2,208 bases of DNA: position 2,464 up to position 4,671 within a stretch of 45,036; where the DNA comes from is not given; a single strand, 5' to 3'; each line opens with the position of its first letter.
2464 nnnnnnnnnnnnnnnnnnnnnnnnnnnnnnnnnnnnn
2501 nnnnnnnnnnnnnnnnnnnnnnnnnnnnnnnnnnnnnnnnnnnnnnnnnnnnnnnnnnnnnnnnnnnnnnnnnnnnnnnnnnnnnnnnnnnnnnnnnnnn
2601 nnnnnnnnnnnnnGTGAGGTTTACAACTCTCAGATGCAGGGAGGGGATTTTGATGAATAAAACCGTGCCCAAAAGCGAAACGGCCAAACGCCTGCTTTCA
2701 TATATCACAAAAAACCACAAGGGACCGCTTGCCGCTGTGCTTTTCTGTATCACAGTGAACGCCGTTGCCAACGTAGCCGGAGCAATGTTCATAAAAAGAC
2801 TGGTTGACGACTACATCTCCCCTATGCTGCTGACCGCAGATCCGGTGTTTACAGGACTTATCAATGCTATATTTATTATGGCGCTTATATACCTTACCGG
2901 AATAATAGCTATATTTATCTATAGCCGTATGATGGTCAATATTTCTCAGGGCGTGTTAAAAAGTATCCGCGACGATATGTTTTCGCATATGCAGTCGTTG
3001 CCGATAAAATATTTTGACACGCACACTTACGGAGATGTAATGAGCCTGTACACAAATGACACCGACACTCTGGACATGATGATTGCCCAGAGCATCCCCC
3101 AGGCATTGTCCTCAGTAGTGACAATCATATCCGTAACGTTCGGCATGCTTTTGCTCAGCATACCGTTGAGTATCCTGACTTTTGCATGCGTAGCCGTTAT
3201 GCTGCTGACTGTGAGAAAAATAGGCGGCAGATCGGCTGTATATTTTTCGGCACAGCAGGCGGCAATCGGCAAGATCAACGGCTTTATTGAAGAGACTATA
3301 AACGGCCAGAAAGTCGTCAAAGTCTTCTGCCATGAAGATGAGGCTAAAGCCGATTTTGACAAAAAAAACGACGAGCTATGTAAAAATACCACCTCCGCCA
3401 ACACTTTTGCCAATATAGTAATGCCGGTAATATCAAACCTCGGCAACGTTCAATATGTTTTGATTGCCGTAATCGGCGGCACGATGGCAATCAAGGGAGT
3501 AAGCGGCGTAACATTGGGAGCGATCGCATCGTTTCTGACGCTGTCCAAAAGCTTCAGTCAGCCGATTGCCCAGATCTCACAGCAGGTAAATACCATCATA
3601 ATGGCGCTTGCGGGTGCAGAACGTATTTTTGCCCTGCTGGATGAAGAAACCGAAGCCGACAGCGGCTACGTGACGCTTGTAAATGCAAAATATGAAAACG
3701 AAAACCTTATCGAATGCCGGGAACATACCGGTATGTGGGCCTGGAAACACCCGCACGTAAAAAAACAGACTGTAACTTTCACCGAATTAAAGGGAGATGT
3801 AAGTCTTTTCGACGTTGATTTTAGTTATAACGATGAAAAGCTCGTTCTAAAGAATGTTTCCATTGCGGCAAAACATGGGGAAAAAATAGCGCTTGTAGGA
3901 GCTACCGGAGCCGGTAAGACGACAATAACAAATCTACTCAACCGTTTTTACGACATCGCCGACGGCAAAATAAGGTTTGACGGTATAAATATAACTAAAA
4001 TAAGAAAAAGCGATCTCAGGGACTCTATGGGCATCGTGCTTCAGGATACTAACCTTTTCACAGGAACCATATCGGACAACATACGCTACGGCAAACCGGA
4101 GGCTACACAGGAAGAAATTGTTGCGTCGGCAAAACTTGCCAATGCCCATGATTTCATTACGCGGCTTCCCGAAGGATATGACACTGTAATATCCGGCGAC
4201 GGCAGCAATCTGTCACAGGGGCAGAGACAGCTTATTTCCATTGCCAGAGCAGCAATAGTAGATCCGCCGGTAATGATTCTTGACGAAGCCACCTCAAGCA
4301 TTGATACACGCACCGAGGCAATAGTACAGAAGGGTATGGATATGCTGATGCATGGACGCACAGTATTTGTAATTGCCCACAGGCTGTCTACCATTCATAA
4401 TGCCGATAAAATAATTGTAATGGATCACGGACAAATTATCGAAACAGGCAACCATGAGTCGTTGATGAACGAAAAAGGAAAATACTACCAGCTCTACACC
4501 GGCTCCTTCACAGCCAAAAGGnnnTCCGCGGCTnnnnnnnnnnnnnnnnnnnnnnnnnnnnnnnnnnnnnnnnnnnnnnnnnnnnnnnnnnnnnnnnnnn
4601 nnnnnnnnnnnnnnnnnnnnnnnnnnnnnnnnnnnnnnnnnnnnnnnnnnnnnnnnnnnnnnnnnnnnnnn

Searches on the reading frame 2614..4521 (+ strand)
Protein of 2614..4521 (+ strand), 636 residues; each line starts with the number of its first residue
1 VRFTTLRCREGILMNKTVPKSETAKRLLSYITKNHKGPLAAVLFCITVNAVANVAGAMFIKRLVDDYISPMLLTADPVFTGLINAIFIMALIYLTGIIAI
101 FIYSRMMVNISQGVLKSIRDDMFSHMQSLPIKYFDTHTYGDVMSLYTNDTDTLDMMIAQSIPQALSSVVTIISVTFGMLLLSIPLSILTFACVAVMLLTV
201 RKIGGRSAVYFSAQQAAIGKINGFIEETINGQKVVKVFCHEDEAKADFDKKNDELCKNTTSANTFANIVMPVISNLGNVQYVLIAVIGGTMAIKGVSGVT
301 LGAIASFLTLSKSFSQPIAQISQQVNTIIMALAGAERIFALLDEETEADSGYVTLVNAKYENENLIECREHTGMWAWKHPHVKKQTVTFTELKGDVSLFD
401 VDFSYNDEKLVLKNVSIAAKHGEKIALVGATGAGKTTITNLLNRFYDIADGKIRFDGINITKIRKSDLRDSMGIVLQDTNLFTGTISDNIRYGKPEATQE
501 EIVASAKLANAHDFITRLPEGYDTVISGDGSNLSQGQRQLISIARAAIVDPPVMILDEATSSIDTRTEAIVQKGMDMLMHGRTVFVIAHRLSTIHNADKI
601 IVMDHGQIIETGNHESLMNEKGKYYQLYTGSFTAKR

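Call 18: search_protein_families(library=pfam, proteins=[window:2614-4521:+], max_evalue=0.001)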
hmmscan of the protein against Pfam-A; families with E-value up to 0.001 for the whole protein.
window:2614-4521:+ (636 aa): 3 families
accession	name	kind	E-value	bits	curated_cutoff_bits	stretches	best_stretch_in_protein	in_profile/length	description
PF00664.28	ABC_membrane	-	4.4e-43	148.4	28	1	40-317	2-273/274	ABC transporter transmembrane region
PF00005.33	ABC_tran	-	1.9e-29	103.5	25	1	412-561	1-137/137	ABC transporter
PF02463.25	SMC_N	-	1.4e-05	25.1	40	1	477-604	135-212/220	RecF/RecN/SMC N terminal domain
